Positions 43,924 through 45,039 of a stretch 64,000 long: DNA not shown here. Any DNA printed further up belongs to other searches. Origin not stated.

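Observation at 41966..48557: Compact eight-gene minus-strand cluster of uncharacterised envelope proteins plus two small-molecule enzymes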

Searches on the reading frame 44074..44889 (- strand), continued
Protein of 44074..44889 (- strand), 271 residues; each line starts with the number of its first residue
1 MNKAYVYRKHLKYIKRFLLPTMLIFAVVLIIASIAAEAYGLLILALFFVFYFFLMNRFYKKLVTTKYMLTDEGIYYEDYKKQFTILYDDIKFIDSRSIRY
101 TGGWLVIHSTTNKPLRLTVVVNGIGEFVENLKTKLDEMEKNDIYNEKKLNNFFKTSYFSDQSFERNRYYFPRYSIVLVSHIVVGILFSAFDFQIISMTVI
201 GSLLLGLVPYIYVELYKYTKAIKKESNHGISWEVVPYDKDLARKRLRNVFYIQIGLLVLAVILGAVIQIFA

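Call 79: search_solved_structures(query=A1, max_evalue=1)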
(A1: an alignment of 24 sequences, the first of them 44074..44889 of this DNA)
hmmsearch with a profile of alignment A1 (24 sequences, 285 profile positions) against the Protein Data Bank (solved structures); distinct sequences matched with E-value up to 1: 4.
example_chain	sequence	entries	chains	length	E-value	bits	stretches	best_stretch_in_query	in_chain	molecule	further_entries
9umg_F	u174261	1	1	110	0.17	14.6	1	5-75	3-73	Vacuole transporter chaperone complex subunit 5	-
5fiy_A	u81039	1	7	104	0.64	12.7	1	125-154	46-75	PRKC APOPTOSIS WT1 REGULATOR PROTEIN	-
9qm6_A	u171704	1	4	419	0.68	12.6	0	124-152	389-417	L-methionine gamma-lyase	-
1e5e_A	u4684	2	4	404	0.9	12.2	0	126-161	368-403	METHIONINE GAMMA-LYASE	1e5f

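Call 81: find_related_loci(query=A1, collection=viral_contigs, flank=5000)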
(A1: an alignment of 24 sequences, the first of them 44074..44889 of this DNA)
Query A1 (271 aa) in viral_contigs; peptide patterns used: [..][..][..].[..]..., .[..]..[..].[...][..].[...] (x = any residue, [..] = any of these).
21 stretches matched a pattern, but none encodes a relative of the query by tblastn (E <= 1e-3).

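Call 83: search_protein_families(library=phrogs, proteins=[window:44074-44889:-], max_evalue=0.001)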
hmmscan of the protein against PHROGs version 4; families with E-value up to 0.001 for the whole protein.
window:44074-44889:- (271 aa): 0 families

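Call 90: search_protein_families(library=pfam, proteins=[L010:7719-8465:-, L010:11327-12205:+, L011:9324-9893:+, L011:11006-12595:+, L012:9281-9778:+, L012:10933-13065:-, L013:8952-10004:+, L013:11144-11932:+, L014:7886-9376:-, L014:10910-11458:-], max_evalue=0.0001)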
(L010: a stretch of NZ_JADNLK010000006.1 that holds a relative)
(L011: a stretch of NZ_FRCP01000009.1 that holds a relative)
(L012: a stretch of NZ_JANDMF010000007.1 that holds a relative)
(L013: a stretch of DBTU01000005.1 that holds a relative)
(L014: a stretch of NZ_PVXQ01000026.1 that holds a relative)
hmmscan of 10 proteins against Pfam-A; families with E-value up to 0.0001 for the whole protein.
L010:7719-8465:- (248 aa): 2 families
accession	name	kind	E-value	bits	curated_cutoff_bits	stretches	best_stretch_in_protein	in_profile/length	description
PF12695.13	Abhydrolase_5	-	1e-65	220.9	27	1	70-232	1-163/164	Alpha/beta hydrolase family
PF12146.15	Hydrolase_4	-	8e-06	25.8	27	0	115-159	65-110/239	Serine aminopeptidase, S33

L010:11327-12205:+ (292 aa): 3 families
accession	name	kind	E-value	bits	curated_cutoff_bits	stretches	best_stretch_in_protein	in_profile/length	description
PF01022.26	HTH_5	-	3.2e-08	33.8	22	1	217-261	1-45/47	Bacterial regulatory protein, arsR family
PF12840.13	HTH_20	-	5.1e-07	30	27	1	216-263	2-50/51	Helix-turn-helix domain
PF13412.12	HTH_24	-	8.4e-05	22.5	21.9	0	217-255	2-41/48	Winged helix-turn-helix DNA-binding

L011:9324-9893:+ (189 aa): 1 family
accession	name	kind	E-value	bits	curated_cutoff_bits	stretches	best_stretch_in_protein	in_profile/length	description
PF02581.23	TMP-TENI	-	8.6e-46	156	27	1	5-180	2-179/180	Thiamine monophosphate synthase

L011:11006-12595:+ (529 aa): 1 family
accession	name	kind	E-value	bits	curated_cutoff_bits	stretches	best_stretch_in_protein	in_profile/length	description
PF00245.25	Alk_phosphatase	-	1e-64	219.5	24.4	1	68-526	2-421/423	Alkaline phosphatase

L012:9281-9778:+ (165 aa): 4 families
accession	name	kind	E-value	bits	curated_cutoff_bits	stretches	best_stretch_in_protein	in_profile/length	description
PF00583.31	Acetyltransf_1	-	2.4e-15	57.3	20.7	1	14-140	2-116/116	Acetyltransferase (GNAT) family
PF13508.13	Acetyltransf_7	-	5.8e-15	55.9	27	1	44-141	3-83/84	Acetyltransferase (GNAT) domain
PF13673.13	Acetyltransf_10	-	1.1e-11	45.2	23.6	1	28-160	15-126/128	Acetyltransferase (GNAT) domain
PF13527.13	Acetyltransf_9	-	3.6e-09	37.1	25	0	88-140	74-124/127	Acetyltransferase (GNAT) domain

L012:10933-13065:- (710 aa): 3 families
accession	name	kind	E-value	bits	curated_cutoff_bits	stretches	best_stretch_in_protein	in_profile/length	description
PF00759.25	Glyco_hydro_9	-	1.3e-152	509.6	27.7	1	30-460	1-444/444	Glycosyl hydrolase family 9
PF00404.24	Dockerin_1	-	1.4e-14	54.5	22.9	1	648-703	1-56/57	Dockerin type I domain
PF00942.24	CBM_3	-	4e-11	43.6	22.4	1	491-568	5-83/83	Cellulose binding domain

L013:8952-10004:+ (350 aa): 1 family
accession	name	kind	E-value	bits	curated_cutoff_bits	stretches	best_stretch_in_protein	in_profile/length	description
PF00294.29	PfkB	-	2.9e-40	138.9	25.8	1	11-329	1-297/302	pfkB family carbohydrate kinase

L013:11144-11932:+ (262 aa): 3 families
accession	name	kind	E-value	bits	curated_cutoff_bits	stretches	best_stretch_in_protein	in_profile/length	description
PF13561.12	adh_short_C2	-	2.3e-50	171.8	27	1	16-251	1-234/236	Enoyl-(Acyl carrier protein) reductase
PF00106.31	adh_short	-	5.1e-45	153.8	26.6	1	11-209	2-192/195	short chain dehydrogenase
PF08659.16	KR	-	5.4e-07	30.1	22.6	1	17-178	6-161/180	KR domain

L014:7886-9376:- (496 aa): 3 families
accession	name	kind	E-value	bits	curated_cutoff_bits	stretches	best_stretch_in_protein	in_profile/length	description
PF07685.20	GATase_3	-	1.3e-56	191.8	27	1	249-439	1-194/196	CobB/CobQ-like glutamine amidotransferase domain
PF01656.29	CbiA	-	2.7e-20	73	25.4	1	4-226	1-112/125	CobQ/CobB/MinD/ParA nucleotide binding domain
PF13500.12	AAA_26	-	8.2e-15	55.6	27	1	3-226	2-191/198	AAA domain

L014:10910-11458:- (182 aa): 1 family
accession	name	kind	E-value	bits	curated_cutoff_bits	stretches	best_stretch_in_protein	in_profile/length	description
PF02283.22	CobU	-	3.2e-55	186.7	27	1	5-181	1-168/168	Cobinamide kinase / cobinamide phosphate guanyltransferase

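Call 91: search_protein_families(library=pfam, proteins=[L015:9250-9810:-, L015:10959-11681:-, L016:3852-4241:+, L016:5867-6319:+, L018:8785-9522:+, L018:10862-11437:+, L019:9230-9985:+, L019:10891-11640:-], max_evalue=0.0001)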
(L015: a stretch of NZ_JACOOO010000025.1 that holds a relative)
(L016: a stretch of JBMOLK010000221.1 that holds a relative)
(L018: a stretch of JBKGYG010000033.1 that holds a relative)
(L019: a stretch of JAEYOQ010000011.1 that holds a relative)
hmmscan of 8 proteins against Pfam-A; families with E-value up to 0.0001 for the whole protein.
L015:9250-9810:- (186 aa): 2 families
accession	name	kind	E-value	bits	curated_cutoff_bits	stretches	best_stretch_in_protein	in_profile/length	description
PF08281.18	Sigma70_r4_2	-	7.5e-13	48.4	25.7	1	122-174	2-54/54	Sigma-70, region 4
PF04542.20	Sigma70_r2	-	5e-12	45.9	24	1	24-93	2-69/71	Sigma-70 region 2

L015:10959-11681:- (240 aa): 0 families

L016:3852-4241:+ (129 aa): 1 family
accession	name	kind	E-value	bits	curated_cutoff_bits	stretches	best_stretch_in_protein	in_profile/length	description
PF07833.16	Cu_amine_oxidN1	-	3.9e-27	94.8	24.2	1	24-127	10-108/108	Copper amine oxidase N-terminal domain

L016:5867-6319:+ (150 aa): 5 families
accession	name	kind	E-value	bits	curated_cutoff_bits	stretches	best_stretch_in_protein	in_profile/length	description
PF00583.31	Acetyltransf_1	-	1.4e-19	70.9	20.7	1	22-136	6-116/116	Acetyltransferase (GNAT) family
PF13508.13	Acetyltransf_7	-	2.6e-14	53.8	27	1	50-137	4-83/84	Acetyltransferase (GNAT) domain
PF13527.13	Acetyltransf_9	-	6.5e-11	42.8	25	1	5-138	2-126/127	Acetyltransferase (GNAT) domain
PF13673.13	Acetyltransf_10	-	8.1e-07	29.5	23.6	1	41-138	23-109/128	Acetyltransferase (GNAT) domain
PF08445.16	FR47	-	4e-05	23.9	22.1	1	77-142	19-83/86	FR47-like protein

L018:8785-9522:+ (245 aa): 3 families
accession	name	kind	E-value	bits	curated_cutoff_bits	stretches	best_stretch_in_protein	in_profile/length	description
PF12773.13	DZR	-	3.3e-07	30.8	27.3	1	51-120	1-44/45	Double zinc ribbon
PF13240.11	Zn_Ribbon_1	-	2e-05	24.7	25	0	50-70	1-21/23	zinc-ribbon domain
PF13248.11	Zn_ribbon_3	-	5.4e-05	23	27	1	47-70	1-24/26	zinc-ribbon domain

L018:10862-11437:+ (191 aa): 0 families

L019:9230-9985:+ (251 aa): 1 family
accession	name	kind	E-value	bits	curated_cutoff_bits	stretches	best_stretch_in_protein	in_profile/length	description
PF01925.25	TauE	-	7.7e-30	104.7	32.6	1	17-249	1-237/237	Sulfite exporter TauE/SafE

L019:10891-11640:- (249 aa): 1 family
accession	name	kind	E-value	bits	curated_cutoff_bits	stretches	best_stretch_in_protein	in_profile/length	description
PF00929.31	RNase_T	-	5.9e-18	66.4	24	1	29-178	16-164/164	Exonuclease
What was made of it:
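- Neighbourhoods of the family are otherwise heterogeneous (calls 90, 91).
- Tried and rejected: Two of nine extra Clostridia loci have an unrelated Acetyltransf_1 GNAT next to the g6 homologue (calls 90, 91).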
